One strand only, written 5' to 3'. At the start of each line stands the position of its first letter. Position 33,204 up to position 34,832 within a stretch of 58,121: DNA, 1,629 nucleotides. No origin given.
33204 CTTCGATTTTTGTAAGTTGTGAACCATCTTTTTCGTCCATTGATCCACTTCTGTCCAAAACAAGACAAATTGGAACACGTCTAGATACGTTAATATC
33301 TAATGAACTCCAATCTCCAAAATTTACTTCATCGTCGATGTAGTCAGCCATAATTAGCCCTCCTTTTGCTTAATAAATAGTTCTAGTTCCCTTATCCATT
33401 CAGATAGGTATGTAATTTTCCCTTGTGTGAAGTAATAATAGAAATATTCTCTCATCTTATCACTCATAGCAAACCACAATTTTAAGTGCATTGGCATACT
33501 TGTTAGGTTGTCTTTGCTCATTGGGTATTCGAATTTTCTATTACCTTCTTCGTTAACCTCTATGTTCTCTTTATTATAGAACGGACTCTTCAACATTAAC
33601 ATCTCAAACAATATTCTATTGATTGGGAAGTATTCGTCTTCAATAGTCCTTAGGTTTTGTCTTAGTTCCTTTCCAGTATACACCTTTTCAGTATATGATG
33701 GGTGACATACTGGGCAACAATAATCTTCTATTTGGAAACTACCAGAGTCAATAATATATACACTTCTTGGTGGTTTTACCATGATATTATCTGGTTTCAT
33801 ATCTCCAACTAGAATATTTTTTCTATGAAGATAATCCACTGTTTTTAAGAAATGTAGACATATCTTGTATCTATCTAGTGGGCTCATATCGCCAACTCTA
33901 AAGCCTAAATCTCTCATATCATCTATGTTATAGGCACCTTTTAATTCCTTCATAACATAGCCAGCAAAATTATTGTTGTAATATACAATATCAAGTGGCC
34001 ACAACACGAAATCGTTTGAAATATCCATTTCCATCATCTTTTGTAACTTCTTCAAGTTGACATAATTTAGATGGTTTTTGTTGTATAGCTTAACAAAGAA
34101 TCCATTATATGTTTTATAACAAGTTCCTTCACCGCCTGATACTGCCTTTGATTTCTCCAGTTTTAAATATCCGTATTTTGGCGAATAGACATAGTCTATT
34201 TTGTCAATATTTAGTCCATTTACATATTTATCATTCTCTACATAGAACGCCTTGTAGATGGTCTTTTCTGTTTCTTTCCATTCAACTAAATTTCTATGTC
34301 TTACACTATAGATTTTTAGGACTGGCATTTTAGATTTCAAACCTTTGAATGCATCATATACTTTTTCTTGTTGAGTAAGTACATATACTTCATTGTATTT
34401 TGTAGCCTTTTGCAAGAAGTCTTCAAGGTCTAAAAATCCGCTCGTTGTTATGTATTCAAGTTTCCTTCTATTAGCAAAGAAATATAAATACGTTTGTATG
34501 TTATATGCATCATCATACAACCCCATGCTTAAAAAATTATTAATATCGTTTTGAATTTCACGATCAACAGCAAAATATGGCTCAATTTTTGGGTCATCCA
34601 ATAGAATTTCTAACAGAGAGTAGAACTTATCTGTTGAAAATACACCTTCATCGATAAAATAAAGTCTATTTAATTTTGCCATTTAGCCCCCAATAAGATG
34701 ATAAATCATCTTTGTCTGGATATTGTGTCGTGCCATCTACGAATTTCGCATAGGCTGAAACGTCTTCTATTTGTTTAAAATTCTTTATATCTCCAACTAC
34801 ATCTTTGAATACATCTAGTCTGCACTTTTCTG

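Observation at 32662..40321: Extended TerY-P-like operon: surface protein, 3-TM protein, dead-MIDAS vWA, PP2C, Ser/Thr kinase, live-MIDAS vWA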

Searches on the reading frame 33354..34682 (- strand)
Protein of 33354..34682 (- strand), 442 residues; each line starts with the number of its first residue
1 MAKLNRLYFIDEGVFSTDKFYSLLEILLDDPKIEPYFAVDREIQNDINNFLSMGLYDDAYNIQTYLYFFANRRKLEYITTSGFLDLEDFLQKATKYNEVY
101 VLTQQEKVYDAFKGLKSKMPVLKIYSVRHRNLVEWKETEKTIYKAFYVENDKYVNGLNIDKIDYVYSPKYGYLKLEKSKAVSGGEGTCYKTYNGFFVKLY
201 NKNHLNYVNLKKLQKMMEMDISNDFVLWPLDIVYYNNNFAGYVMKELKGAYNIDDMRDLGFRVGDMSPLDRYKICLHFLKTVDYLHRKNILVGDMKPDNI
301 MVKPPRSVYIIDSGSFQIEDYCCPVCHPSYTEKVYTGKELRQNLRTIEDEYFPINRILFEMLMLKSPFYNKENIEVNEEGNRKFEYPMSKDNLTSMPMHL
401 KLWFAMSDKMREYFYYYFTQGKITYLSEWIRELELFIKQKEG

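Call 3: search_protein_families(library=pfam, proteins=[window:33354-34682:-], max_evalue=0.01)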
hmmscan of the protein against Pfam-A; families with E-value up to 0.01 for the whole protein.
window:33354-34682:- (442 aa): 1 family
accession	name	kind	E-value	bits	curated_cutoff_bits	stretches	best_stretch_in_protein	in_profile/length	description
PF00069.31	Pkinase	-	3.4e-09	36.9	31.7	1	262-383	91-212/263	Protein kinase domain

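Call 4: search_protein_families(library=padloc, proteins=[window:33354-34682:-], max_evalue=0.01)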
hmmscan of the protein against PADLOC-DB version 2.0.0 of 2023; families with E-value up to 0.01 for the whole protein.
window:33354-34682:- (442 aa): 22 families
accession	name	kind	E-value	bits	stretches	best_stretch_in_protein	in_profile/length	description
PDLC04138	mad6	-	1.8e-07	28.4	1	266-313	150-197/659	mads_6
PDLC03921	MkoA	-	4.9e-07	25.8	1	212-320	538-639/1607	-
PDLC04047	PD-T4-6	-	1.4e-06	25.6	1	257-378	99-222/327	-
PDLC04042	PD-T4-6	-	6.4e-06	24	1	256-314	96-154/292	-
PDLC04053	PD-T4-6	-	8e-06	23.5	1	262-317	103-159/311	-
PDLC04056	PD-T4-6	-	8.2e-06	23.2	1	273-314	111-151/415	-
PDLC04054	PD-T4-6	-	1.4e-05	22.7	1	263-315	105-157/347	-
PDLC04060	PD-T4-6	-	1.9e-05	21.8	1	266-319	105-158/486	-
PDLC04049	PD-T4-6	-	2.6e-05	21.2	1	272-320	117-168/442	-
PDLC04040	PD-T4-6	-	3.8e-05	20.6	1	262-315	95-148/547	-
PDLC04057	PD-T4-6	-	4.5e-05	20.6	1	262-376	101-218/443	-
PDLC04063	PD-T4-6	-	0.00015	18.7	1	265-312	115-164/564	-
PDLC04058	PD-T4-6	-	0.0002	18.5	1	273-319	118-167/460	-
PDLC04044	PD-T4-6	-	0.00029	18.1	1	278-315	147-185/372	-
PDLC04052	PD-T4-6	-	0.00035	17.9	1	256-314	100-158/496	-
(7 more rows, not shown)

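Call 5: search_protein_families(library=ncbifam, proteins=[window:33354-34682:-], max_evalue=0.01)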
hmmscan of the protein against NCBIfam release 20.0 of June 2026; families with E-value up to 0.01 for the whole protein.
window:33354-34682:- (442 aa): 5 families
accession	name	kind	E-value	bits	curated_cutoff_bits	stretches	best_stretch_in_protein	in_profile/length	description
NF038150.1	lanthi_synth_IV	equivalog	2.7e-06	26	650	1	270-372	299-400/851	class IV lanthionine synthetase LanL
NF038151.1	lanthi_synth_III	equivalog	4.3e-05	22.1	575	1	277-312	344-379/833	class III lanthionine synthetase LanKC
NF009651.0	PRK13184.1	equivalog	0.00012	20.2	839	1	274-315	118-159/932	serine/threonine-protein kinase PknD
NF058632.1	SerThrKinPrkT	equivalog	0.00016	20.8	280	1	274-315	122-164/322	serine/threonine protein kinase PrkT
NF033483.0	PknB_PASTA_kin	equivalog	0.00048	19.3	450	1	262-314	100-152/563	Stk1 family PASTA domain-containing Ser/Thr kinase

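Call 30: find_homologous_proteins(query=window:33354-34682:-, max_evalue=0.00001)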
Query window:33354-34682:- (442 aa): 148 proteins with E <= 0.00001 among 2935 candidates; the best 120 are listed.
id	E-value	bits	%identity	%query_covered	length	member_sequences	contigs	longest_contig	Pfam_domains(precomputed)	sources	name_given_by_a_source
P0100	2.2e-297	1004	99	100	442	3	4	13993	PF00069.32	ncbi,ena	-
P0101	3.6e-292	987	97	100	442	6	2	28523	PF00069.32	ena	-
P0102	2.2e-265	899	87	100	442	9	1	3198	PF00069.32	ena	-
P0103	6.8e-257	871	84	100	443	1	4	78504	PF00069.32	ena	-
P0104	1.6e-252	856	83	100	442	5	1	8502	PF00069.32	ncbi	-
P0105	1.6e-250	850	82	100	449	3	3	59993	PF00069.32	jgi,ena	-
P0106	1.2e-248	844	82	100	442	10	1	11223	PF00069.32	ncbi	-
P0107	7.2e-248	841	82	100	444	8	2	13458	PF00069.32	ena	-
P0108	1.6e-227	774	74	100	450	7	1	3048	PF00069.32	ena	-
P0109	4.6e-224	763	73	100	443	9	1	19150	PF00069.32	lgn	-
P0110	3.0e-221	753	71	100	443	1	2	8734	PF00069.32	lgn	-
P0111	1.1e-189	649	63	99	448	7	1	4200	PF00069.32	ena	-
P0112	9.1e-131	455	84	54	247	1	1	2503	-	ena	-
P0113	6.1e-128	446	47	100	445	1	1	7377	PF00069.32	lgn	-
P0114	1.3e-127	445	47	98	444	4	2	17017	PF00069.32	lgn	-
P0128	6.0e-124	433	47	97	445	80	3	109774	PF00069.32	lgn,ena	-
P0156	6.5e-120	419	45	98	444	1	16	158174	PF00069.32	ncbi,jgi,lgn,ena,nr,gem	ncbi:MAG: hypothetical protein E7585_06225 [Ruminococcaceae bacterium]|nr:hypothetical protein [Osci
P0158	1.7e-119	418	45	98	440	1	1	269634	PF00069.32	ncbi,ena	-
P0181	2.7e-109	384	44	95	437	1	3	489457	PF00069.32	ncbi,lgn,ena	-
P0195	2.0e-102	362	41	99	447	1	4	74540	PF00069.32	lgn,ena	-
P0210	1.2e-99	352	45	81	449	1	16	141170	PF00069.32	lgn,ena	-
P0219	2.4e-91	325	38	98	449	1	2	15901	PF00069.32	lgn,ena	-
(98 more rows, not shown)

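Call 31: find_encoding_contigs(protein=P0156, flank=10000, max_places=1)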
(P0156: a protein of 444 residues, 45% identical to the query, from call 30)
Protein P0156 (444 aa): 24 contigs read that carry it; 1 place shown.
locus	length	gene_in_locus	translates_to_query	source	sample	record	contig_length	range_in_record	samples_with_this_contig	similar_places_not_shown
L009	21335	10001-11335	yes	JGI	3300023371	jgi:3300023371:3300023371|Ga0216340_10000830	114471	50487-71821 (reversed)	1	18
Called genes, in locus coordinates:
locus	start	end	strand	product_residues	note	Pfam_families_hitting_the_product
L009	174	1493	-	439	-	PF01229:Glyco_hydro_39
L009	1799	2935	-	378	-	PF00144:Beta-lactamase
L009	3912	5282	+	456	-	PF00295:Glyco_hydro_28 (faint)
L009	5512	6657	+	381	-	-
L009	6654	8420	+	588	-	-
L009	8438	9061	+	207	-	-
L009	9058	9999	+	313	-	PF13672:PP2C_2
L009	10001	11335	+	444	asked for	PF00069:Pkinase (weak)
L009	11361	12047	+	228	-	PF00092:VWA, PF13519:VWA_2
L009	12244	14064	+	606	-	PF00144:Beta-lactamase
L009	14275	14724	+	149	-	PF01978:TrmB (faint), PF12802:MarR_2, PF09339:HTH_IclR, PF25213:HVO_A0261_N (faint)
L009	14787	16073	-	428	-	-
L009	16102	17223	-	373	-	PF02595:Gly_kinase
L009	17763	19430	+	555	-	PF00682:HMGL-like, PF22615:IPMS_D2, PF08502:LeuA_dimer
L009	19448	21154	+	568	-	PF02776:TPP_enzyme_N, PF00205:TPP_enzyme_M, PF02775:TPP_enzyme_C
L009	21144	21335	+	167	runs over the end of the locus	PF01842:ACT, PF22629:ACT_AHAS_ss, PF13710:ACT_5, PF10369:ALS_ss_C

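Call 32: find_encoding_contigs(protein=P0181, flank=10000, max_places=1)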
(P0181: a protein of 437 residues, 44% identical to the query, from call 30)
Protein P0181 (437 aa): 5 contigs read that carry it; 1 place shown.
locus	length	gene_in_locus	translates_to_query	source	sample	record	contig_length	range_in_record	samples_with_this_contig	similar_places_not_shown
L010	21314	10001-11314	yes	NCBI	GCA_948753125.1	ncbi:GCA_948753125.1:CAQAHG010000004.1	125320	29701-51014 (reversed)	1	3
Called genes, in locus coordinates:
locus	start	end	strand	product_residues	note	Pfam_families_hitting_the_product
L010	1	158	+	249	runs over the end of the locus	PF00731:AIRC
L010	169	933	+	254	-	PF01969:Ni_insertion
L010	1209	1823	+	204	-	-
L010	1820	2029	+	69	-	-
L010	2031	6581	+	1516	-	-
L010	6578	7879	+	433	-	-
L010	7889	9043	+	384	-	-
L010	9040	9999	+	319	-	PF13672:PP2C_2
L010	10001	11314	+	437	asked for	PF00069:Pkinase (weak)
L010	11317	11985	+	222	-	PF00092:VWA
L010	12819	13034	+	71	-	-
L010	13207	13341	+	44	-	-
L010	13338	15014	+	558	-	PF00239:Resolvase, PF07508:Recombinase, PF13408:Zn_ribbon_recom, PF14287:DUF4368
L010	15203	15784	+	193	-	PF04542:Sigma70_r2 (weak), PF08281:Sigma70_r4_2, PF04545:Sigma70_r4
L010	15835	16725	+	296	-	-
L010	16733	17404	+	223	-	-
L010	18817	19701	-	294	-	PF02535:Zip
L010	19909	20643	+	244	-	PF02417:Chromate_transp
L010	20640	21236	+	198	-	PF02417:Chromate_transp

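Call 33: find_encoding_contigs(protein=P0210, flank=10000, max_places=1)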
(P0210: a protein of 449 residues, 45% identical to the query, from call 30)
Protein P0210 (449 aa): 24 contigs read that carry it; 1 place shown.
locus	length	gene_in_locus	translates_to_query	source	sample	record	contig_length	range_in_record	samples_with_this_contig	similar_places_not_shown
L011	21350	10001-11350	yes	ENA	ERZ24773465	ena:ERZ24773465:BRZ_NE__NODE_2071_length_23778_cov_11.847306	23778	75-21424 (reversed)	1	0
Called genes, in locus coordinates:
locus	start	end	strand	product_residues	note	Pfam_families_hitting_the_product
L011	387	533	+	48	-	-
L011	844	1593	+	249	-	-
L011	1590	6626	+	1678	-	-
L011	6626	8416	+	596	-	-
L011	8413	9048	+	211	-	-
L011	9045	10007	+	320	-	PF13672:PP2C_2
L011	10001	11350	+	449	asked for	PF00069:Pkinase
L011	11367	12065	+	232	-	PF00092:VWA, PF13519:VWA_2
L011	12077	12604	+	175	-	-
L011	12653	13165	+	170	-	-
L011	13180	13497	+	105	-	-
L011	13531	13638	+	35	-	-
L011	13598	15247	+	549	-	PF04326:SLFN_AlbA_2, PF13749:HATPase_c_4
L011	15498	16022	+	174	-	-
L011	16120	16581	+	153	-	PF00578:AhpC-TSA, PF08534:Redoxin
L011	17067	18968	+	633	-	-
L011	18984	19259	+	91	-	-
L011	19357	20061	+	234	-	PF04313:HSDR_N, PF18766:SWI2_SNF2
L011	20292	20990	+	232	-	PF18766:SWI2_SNF2, PF22679:T1R_D3-like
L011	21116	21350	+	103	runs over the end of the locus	?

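Call 34: find_encoding_contigs(protein=P0219, flank=10000, max_places=1)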
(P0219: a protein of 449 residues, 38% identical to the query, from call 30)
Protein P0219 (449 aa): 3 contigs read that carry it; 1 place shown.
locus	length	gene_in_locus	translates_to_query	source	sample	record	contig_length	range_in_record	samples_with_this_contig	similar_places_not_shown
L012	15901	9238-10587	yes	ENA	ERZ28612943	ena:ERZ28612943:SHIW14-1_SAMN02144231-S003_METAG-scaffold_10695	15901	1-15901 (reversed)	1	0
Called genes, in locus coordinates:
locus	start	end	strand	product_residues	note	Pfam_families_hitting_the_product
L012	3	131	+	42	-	?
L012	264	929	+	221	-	-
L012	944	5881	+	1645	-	PF16403:Bact_surface_Ig-like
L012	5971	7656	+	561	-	-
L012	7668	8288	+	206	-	-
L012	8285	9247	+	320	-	PF13672:PP2C_2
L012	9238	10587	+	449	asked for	PF00069:Pkinase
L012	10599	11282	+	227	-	PF00092:VWA (faint)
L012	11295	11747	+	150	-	-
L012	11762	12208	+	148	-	PF13240:Zn_Ribbon_1 (weak)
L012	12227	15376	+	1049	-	PF18998:Flg_new_2 (faint), PF09479:Flg_new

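Call 39: search_protein_families(library=pfam, proteins=[L009:5512-6657:+, L010:2031-6581:+, L011:1590-6626:+, L012:944-5881:+, L010:1209-1823:+, L011:844-1593:+, L012:264-929:+, L011:12077-12604:+, L012:11295-11747:+], max_evalue=0.01)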
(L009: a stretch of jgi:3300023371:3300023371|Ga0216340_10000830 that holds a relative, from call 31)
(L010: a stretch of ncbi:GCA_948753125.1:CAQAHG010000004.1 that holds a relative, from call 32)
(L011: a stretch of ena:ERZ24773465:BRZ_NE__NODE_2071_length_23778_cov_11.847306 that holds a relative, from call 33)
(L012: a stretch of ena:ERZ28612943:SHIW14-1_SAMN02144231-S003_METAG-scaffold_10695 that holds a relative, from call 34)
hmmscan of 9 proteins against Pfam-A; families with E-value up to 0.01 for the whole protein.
L009:5512-6657:+ (381 aa): 1 family
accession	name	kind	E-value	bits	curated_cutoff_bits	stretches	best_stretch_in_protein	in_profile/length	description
PF17829.7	GH115_C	-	0.0064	16.8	24.1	0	230-330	78-158/172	Glycosyl hydrolase family 115 C-terminal domain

L010:2031-6581:+ (1516 aa): 2 families
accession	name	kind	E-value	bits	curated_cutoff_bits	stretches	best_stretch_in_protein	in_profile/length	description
PF07581.17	Glug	-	0.00022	21.9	20.5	1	187-208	5-28/28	The GLUG motif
PF01479.30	S4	-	0.0022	18.1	22.8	0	1306-1325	15-34/48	S4 domain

L011:1590-6626:+ (1678 aa): 0 families

L012:944-5881:+ (1645 aa): 1 family
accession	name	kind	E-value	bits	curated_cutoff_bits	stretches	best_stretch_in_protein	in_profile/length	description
PF16403.11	Bact_surface_Ig-like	-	1.5e-17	63.9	27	1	42-114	1-71/71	Bacterial surface protein, Ig-like domain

L010:1209-1823:+ (204 aa): 6 families
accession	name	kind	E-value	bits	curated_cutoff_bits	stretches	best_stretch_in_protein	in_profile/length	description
PF12844.13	HTH_19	-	7e-05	23.1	30.2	1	1-51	3-46/64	Helix-turn-helix domain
PF01381.28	HTH_3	-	0.0011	19.4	23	1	2-32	1-31/55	Helix-turn-helix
PF08279.18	HTH_11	-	0.0021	18.4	25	1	2-33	6-38/55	HTH domain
PF13412.12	HTH_24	-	0.0022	18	21.9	1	2-34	9-41/48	Winged helix-turn-helix DNA-binding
PF13384.12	HTH_23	-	0.0049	17.1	24.6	1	5-38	13-46/50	Homeodomain-like domain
PF24852.1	DUF7726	-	0.0056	17.2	26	0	1-52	13-64/73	Domain of unknown function (DUF7726)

L011:844-1593:+ (249 aa): 1 family
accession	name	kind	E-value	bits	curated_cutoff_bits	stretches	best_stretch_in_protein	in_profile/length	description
PF12844.13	HTH_19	-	0.00053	20.3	30.2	0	1-39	3-37/64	Helix-turn-helix domain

L012:264-929:+ (221 aa): 1 family
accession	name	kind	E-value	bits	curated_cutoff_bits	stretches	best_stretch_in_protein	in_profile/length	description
PF07453.19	NUMOD1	-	0.0082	16.8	22.8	0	146-180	2-31/37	NUMOD1 domain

L011:12077-12604:+ (175 aa): 8 families
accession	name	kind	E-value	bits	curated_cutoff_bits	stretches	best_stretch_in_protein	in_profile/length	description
PF13828.11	DUF4190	-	8.3e-05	22.7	35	1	118-168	8-61/62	Domain of unknown function (DUF4190)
PF13240.11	Zn_Ribbon_1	-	0.00028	21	25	1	3-21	2-20/23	zinc-ribbon domain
PF13248.11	Zn_ribbon_3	-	0.00037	20.3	27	1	2-23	4-25/26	zinc-ribbon domain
PF20479.3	TMEM128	-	0.0015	19.5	23.9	0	111-170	4-58/124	TMEM128 protein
PF03600.22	CitMHS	-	0.0025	17.4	31.9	1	71-164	200-299/336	Citrate transporter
PF09297.16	Zn_ribbon_NUD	-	0.0027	17.8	24.8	0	1-11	22-32/32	NADH pyrophosphatase zinc ribbon domain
PF12773.13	DZR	-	0.0066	17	27.3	1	2-21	26-45/45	Double zinc ribbon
PF18912.6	DZR_2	-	0.0067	16.7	27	0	2-22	9-29/56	Double zinc ribbon domain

L012:11295-11747:+ (150 aa): 2 families
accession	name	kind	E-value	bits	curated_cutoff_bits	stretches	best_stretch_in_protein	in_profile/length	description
PF13240.11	Zn_Ribbon_1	-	0.00055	20.1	25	1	3-21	2-20/23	zinc-ribbon domain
PF13248.11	Zn_ribbon_3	-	0.0052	16.7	27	0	2-23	4-25/26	zinc-ribbon domain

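Call 51: search_dna_similar(query=window:33354-34682:-, collection=phages, mode=protein, max_evalue=0.00001, max_rows=10)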
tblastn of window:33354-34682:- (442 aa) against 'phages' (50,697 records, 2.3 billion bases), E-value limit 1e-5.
No match.
